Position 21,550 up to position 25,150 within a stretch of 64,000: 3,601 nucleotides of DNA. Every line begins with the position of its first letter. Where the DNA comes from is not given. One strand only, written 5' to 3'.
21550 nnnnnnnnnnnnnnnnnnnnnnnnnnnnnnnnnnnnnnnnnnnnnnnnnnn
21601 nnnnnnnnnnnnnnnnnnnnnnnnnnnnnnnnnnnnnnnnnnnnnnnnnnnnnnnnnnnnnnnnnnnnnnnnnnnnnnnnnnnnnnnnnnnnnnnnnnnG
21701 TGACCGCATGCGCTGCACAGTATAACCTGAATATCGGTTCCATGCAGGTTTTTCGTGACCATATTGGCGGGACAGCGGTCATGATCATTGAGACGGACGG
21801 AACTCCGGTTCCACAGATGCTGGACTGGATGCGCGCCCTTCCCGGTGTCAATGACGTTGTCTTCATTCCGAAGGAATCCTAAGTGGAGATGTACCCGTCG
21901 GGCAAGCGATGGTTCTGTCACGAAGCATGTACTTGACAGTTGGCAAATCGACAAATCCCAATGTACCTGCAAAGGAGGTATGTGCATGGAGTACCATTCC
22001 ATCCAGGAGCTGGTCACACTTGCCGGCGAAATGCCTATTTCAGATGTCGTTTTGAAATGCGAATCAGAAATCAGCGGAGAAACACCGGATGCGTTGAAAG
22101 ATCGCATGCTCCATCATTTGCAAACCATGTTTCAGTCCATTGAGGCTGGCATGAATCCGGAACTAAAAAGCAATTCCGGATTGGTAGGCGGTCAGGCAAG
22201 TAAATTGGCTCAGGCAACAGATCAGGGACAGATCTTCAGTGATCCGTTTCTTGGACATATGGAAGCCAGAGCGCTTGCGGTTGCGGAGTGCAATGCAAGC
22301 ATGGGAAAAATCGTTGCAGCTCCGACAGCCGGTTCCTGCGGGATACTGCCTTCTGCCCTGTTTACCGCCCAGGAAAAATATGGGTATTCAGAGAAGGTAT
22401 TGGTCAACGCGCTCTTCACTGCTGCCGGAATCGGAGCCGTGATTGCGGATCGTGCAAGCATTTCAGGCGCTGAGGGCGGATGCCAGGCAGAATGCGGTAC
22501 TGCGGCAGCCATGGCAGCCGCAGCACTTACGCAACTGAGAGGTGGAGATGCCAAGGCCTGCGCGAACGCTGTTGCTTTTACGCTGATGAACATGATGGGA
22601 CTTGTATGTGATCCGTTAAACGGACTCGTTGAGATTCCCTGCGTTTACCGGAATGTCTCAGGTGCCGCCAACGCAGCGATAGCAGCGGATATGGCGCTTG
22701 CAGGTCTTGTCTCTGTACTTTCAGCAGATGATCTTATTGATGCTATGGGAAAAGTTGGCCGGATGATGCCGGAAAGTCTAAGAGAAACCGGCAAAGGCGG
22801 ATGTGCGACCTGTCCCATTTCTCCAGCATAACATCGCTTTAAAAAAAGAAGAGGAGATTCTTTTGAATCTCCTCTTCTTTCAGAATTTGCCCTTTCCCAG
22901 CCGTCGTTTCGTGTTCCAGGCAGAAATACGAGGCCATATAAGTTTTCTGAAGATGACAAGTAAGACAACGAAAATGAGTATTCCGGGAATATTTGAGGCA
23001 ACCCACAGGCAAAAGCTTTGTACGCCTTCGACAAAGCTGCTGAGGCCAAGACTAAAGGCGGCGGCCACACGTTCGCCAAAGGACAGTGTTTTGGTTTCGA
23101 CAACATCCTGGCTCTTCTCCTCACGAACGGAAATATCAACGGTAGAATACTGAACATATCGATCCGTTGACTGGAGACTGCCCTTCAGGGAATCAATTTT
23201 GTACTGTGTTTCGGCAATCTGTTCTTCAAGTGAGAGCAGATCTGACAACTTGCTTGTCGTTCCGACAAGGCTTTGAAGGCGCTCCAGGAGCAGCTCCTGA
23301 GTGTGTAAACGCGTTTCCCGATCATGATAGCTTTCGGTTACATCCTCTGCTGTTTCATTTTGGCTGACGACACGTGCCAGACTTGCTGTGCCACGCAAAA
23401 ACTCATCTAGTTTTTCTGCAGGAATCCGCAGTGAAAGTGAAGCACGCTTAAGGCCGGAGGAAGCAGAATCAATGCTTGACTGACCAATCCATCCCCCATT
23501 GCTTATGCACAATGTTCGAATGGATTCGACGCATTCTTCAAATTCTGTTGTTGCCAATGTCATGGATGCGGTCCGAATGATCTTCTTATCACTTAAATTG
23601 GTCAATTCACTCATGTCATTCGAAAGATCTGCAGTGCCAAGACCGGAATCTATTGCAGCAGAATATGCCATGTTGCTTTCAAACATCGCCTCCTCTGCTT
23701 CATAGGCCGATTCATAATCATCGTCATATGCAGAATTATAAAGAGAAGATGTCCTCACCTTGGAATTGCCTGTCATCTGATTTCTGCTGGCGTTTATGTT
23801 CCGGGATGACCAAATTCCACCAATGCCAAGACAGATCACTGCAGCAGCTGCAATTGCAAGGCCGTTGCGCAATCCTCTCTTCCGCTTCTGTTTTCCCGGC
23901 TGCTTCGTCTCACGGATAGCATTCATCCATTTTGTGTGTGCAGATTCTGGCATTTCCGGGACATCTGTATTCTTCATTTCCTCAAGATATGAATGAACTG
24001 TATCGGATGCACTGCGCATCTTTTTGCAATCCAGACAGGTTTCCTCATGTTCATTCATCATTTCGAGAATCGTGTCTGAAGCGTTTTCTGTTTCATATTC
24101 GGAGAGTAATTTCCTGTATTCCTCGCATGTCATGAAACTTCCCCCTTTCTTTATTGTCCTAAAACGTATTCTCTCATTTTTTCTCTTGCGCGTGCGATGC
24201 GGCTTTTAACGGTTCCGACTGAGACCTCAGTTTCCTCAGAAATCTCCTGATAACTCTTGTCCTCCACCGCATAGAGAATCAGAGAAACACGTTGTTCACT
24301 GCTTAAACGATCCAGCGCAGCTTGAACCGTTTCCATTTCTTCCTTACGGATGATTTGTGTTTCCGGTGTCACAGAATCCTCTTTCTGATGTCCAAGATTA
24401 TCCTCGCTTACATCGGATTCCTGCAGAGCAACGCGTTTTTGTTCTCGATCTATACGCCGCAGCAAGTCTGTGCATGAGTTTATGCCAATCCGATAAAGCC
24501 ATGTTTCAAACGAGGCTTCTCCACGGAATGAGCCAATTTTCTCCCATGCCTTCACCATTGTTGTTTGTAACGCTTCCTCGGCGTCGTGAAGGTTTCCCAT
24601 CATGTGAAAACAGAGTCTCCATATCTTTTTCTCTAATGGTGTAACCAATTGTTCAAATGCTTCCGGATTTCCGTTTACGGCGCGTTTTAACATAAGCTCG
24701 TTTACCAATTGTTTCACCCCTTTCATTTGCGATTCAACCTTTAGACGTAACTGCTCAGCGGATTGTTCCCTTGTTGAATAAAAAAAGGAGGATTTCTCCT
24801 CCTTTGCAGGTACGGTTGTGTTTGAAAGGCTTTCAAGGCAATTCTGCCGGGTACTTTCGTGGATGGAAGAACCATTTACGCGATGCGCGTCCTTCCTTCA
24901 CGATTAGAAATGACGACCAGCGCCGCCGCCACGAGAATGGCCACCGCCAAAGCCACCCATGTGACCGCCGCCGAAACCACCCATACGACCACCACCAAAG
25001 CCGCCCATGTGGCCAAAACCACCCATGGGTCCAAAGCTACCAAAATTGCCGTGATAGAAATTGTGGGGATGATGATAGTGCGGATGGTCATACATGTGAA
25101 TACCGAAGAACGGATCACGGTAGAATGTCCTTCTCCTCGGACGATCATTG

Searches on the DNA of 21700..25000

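Call 60: search_rna_families(source=window, start=21700, end=25000, threshold=evalue, max_evalue=10)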
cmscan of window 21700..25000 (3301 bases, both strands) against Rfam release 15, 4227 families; matches with E-value up to 10: 10.
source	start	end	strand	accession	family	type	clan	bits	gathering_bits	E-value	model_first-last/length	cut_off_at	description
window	22845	22880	-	RF03623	mir-1252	Gene; miRNA;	-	27.5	70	0.11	1-65/65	no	mir-1252 microRNA precursor family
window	22845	22880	+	RF03831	mir-627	Gene; miRNA;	-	24.8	86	0.023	27-62/87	no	mir-627 microRNA precursor family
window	22843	22882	-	RF03831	mir-627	Gene; miRNA;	-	23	86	0.087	25-64/87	no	mir-627 microRNA precursor family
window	22774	22886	+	RF02029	sraA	Gene; sRNA;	-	20.3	56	8.1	1-95/95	no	sraA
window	22825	22881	-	RF02909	rli117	Gene; sRNA;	-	19.2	87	0.092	1-272/272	no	Listeria sRNA rli117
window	22847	22879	-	RF01409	STnc250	Gene; sRNA;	-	19.2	42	1.6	55-88/94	no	STnc250 Hfq binding RNA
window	22846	22879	-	RF00994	mir-1255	Gene; miRNA;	-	18.9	63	2.3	15-52/67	no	mir-1255 microRNA precursor family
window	24027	24095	+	RF01952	SOX2OT_exon2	Gene; lncRNA;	-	15.5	45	2.8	1-69/69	no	SOX2 overlapping transcript exon 2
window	24619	24642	+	RF02219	ZNRD1-AS1_2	Gene; lncRNA;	-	15.3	60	1.9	1-76/76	no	ZNRD1 antisense RNA 1 conserved region 2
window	23936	24113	+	RF02694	RalA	Gene; sRNA;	-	13.9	170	9.5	1-179/179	no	RalR antitoxin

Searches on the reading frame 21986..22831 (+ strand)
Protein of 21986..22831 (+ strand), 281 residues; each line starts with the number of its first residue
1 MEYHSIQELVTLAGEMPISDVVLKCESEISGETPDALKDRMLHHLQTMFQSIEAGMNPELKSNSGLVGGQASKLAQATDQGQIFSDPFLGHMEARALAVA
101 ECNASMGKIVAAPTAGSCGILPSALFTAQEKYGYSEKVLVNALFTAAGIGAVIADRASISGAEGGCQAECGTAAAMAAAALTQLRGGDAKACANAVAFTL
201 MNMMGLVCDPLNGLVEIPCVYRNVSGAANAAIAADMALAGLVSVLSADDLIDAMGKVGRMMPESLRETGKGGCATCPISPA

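Call 21: search_protein_families(library=pfam, proteins=[window:21986-22831:+])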
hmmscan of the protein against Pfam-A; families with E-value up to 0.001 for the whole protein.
window:21986-22831:+ (281 aa): 1 family
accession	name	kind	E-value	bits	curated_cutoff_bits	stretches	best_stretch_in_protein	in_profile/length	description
PF03313.21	SDH_alpha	-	2.1e-75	254.2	26.4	1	15-274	3-260/260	Serine dehydratase alpha chain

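Call 22: find_homologous_proteins(query=window:21986-22831:+, max_evalue=1e-60)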
Query window:21986-22831:+ (281 aa): 6923 proteins with E <= 1e-60 among 8000 candidates; the best 120 are listed.
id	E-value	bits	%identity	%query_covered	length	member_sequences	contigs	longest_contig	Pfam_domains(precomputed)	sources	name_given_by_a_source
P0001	1.1e-173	594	99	100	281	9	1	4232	PF03313.22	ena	-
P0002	1.3e-113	397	70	98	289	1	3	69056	PF03313.22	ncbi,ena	-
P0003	1.9e-113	397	68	98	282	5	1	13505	PF03313.22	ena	-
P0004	4.5e-111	389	68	98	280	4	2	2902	PF03313.22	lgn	-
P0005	6.1e-111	389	67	98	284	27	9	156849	PF03313.22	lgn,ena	-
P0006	7.8e-111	388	68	99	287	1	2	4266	PF03313.22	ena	-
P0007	1.6e-109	384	67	98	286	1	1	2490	PF03313.22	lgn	-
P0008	2.0e-109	384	67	98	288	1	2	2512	PF03313.22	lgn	-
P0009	8.6e-109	382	67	98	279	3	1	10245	PF03313.22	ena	-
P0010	9.5e-109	381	68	99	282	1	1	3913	PF03313.22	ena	-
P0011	1.6e-108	381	66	99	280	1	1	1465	PF03313.22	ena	-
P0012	7.4e-108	379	66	99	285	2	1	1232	PF03313.22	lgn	-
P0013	2.5e-107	377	66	100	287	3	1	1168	PF03313.22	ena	-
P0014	6.5e-107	375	66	98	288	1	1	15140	PF03313.22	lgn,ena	-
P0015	1.1e-106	375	65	100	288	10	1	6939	PF03313.22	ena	-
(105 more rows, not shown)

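Call 23: find_encoding_contigs(protein=P0002, flank=10000, max_places=3)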
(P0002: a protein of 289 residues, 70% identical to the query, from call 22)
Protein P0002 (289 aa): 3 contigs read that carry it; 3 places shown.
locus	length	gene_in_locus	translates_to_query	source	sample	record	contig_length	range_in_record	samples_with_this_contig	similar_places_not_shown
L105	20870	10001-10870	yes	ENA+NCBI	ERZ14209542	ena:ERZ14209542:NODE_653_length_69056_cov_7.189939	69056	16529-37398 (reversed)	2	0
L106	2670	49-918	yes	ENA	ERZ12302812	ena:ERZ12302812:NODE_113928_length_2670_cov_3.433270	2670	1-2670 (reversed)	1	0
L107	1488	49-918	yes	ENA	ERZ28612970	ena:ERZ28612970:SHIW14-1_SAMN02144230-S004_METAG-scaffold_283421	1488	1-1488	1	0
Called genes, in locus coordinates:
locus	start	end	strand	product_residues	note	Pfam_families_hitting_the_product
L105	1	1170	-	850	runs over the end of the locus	PF25788:Ig_Rha78A_N, PF08531:Bac_rhamnosid_N, PF05592:Bac_rhamnosid, PF17389:Bac_rhamnosid6H, PF17390:Bac_rhamnosid_C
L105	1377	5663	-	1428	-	PF08455:SNF2_assoc, PF00176:SNF2-rel_dom, PF04851:ResIII, PF00271:Helicase_C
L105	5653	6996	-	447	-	PF14501:HATPase_c_5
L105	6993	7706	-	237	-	PF00072:Response_reg, PF04397:LytTR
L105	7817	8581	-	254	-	PF00756:Esterase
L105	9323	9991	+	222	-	PF03315:SDH_beta, PF22629:ACT_AHAS_ss (weak)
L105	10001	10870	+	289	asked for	PF03313:SDH_alpha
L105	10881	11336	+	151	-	-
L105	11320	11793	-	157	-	-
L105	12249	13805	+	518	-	PF00496:SBP_bac_5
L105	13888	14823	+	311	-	PF19300:BPD_transp_1_N, PF00528:BPD_transp_1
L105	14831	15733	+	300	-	PF12911:OppC_N, PF00528:BPD_transp_1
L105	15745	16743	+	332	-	PF00005:ABC_tran, PF08352:oligo_HPY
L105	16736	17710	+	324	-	PF00005:ABC_tran, PF08352:oligo_HPY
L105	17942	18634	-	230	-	PF17746:SfsA_N, PF03749:SfsA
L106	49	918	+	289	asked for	PF03313:SDH_alpha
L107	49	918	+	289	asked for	PF03313:SDH_alpha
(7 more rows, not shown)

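Call 24: find_encoding_contigs(protein=P0005, flank=10000, max_places=4)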
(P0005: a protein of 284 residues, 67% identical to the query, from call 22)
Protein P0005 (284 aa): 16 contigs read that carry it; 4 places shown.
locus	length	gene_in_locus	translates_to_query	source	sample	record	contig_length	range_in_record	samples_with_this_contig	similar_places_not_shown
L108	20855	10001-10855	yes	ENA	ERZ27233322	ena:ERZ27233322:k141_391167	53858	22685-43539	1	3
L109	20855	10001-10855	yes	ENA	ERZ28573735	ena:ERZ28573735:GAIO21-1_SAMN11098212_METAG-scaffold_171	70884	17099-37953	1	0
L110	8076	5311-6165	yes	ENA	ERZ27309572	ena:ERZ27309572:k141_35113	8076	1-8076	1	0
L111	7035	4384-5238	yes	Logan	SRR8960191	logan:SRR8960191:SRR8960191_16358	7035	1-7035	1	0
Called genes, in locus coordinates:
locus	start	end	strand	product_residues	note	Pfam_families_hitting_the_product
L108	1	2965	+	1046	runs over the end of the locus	PF00133:tRNA-synt_1, PF09334:tRNA-synt_1g, PF08264:Anticodon_1, PF19302:DUF5915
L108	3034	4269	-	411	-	PF13487:HD_5, PF01966:HD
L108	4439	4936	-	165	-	PF14489:QueF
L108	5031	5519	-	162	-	PF06177:QueT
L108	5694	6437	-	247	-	PF02557:VanY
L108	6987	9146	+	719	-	PF02225:PA (faint), PF04389:Peptidase_M28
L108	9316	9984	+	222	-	PF03315:SDH_beta, PF01842:ACT (weak), PF22629:ACT_AHAS_ss (weak)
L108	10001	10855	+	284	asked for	PF03313:SDH_alpha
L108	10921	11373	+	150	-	-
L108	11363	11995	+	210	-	PF13353:Fer4_12, PF04055:Radical_SAM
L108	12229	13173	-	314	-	PF00480:ROK, PF01869:BcrAD_BadFG (weak)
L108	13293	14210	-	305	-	PF02603:Hpr_kinase_N, PF07475:Hpr_kinase_C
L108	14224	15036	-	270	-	PF00702:Hydrolase (faint), PF05116:S6PP (faint), PF08282:Hydrolase_3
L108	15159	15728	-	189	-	PF04260:DUF436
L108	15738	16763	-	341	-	PF01408:GFO_IDH_MocA, PF03447:NAD_binding_3, PF02894:GFO_IDH_MocA_C, PF22725:GFO_IDH_MocA_C3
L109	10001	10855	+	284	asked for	PF03313:SDH_alpha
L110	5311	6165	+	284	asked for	PF03313:SDH_alpha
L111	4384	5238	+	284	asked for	PF03313:SDH_alpha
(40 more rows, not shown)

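Call 25: find_encoding_contigs(protein=P0001, flank=10000, max_places=4)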
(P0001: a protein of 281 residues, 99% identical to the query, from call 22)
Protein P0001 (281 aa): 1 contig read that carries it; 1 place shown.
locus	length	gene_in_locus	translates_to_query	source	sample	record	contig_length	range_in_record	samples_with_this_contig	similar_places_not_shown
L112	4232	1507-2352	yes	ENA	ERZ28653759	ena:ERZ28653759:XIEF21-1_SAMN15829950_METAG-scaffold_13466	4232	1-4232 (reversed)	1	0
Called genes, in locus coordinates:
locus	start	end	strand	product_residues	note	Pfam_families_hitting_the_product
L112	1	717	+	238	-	?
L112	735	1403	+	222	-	PF03315:SDH_beta, PF22629:ACT_AHAS_ss (weak)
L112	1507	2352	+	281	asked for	PF03313:SDH_alpha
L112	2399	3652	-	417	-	PF14257:DUF4349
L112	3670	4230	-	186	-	?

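Call 79: find_encoding_contigs(protein=P0251, flank=10000, max_places=8)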
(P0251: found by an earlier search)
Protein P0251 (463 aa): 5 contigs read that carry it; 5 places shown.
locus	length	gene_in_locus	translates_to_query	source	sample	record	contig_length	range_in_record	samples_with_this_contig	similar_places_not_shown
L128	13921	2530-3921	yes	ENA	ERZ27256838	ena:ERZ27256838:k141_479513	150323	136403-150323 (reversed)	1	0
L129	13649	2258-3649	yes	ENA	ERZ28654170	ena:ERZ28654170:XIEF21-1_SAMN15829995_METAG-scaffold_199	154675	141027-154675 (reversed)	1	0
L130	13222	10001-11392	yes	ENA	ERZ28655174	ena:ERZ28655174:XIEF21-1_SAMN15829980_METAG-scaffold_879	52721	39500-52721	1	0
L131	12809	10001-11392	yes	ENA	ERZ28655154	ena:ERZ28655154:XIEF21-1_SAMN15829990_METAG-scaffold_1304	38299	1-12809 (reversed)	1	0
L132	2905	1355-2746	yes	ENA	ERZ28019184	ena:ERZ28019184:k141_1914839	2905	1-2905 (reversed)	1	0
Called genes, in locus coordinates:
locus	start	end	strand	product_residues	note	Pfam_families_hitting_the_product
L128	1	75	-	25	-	?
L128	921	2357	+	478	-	PF01554:MatE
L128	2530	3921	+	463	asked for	PF01554:MatE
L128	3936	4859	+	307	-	PF00126:HTH_1, PF03466:LysR_substrate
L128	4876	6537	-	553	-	PF02837:Glyco_hydro_2_N, PF22666:Glyco_hydro_2_N2, PF00703:Glyco_hydro_2 (weak), PF02836:Glyco_hydro_2_C (weak)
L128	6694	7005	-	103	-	-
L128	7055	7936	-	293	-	PF00892:EamA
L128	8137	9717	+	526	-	PF08239:SH3_3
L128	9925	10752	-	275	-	PF00756:Esterase, PF00561:Abhydrolase_1 (faint)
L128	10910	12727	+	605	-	PF00664:ABC_membrane, PF00005:ABC_tran, PF02463:SMC_N (faint)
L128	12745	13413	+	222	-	PF03315:SDH_beta, PF22629:ACT_AHAS_ss (weak)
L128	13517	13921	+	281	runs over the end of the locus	PF03313:SDH_alpha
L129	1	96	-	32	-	?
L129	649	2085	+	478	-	PF01554:MatE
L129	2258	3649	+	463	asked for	PF01554:MatE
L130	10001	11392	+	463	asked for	PF01554:MatE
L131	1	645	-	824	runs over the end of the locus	PF06605:Prophage_tail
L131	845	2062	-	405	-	-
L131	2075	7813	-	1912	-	PF10145:PhageMin_Tail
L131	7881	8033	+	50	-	-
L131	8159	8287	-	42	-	-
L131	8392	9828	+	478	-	PF01554:MatE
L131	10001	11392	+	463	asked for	PF01554:MatE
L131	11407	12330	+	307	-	PF00126:HTH_1, PF03466:LysR_substrate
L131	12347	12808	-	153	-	?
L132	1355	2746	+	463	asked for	PF01554:MatE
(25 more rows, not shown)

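Call 85: find_related_loci(query=L131:845-2062:-, collection=viral_contigs, flank=10000)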
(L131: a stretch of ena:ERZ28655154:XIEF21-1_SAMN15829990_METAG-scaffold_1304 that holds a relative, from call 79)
Query L131:845-2062:- (405 aa) in viral_contigs; peptide patterns used: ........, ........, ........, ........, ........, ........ (x = any residue, [..] = any of these).
No stretch of DNA in the collection matches any of the patterns.

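Call 86: find_homologous_proteins(query=L131:845-2062:-, max_evalue=1e-20)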
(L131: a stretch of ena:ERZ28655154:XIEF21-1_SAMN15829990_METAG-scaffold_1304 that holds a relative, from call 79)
Query L131:845-2062:- (405 aa): 7 proteins with E <= 1e-20 among 4690 candidates.
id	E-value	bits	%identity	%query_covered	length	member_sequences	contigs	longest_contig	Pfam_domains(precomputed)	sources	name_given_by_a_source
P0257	2.9e-273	924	100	98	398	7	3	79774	-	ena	-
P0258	1.3e-87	313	38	98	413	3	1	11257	PF05709.18,PF20195.6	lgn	-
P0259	2.8e-83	298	39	98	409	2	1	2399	-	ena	-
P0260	4.6e-78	281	38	98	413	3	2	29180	PF05709.18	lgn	-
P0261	1.0e-59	221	32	98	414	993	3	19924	-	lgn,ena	-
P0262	4.4e-52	196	32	98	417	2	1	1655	PF05709.18,PF20195.6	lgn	-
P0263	1.5e-46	177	36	66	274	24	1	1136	-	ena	-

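Call 87: find_encoding_contigs(protein=P0257, flank=10000, max_places=6)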
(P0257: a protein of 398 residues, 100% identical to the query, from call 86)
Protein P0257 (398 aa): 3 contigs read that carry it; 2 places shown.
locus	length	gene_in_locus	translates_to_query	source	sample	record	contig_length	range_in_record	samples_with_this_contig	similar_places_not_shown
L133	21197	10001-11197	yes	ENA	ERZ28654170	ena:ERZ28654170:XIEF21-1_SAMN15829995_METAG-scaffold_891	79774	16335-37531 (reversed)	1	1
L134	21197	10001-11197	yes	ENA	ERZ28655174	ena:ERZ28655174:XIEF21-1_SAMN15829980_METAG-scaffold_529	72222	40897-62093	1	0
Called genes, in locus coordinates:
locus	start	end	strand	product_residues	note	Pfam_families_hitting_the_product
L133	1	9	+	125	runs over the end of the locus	-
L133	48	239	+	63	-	-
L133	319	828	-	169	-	-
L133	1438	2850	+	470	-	PF01637:ATPase_2, PF13191:AAA_16 (weak), PF13173:AAA_14, PF13401:AAA_22 (weak), PF03008:DUF234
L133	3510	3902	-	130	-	PF15919:HicB_lk_antitox, PF15970:HicB-like_2 (weak)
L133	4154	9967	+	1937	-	PF10145:PhageMin_Tail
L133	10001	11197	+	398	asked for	-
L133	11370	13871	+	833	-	PF06605:Prophage_tail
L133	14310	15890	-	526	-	PF09820:AAA-ATPase_like, PF08011:PDDEXK_9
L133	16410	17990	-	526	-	PF09820:AAA-ATPase_like, PF08011:PDDEXK_9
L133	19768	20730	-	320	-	-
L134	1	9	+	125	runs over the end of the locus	-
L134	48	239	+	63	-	-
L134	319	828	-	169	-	-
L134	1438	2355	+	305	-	PF01637:ATPase_2, PF13191:AAA_16 (weak), PF13173:AAA_14, PF13401:AAA_22 (weak)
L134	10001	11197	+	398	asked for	-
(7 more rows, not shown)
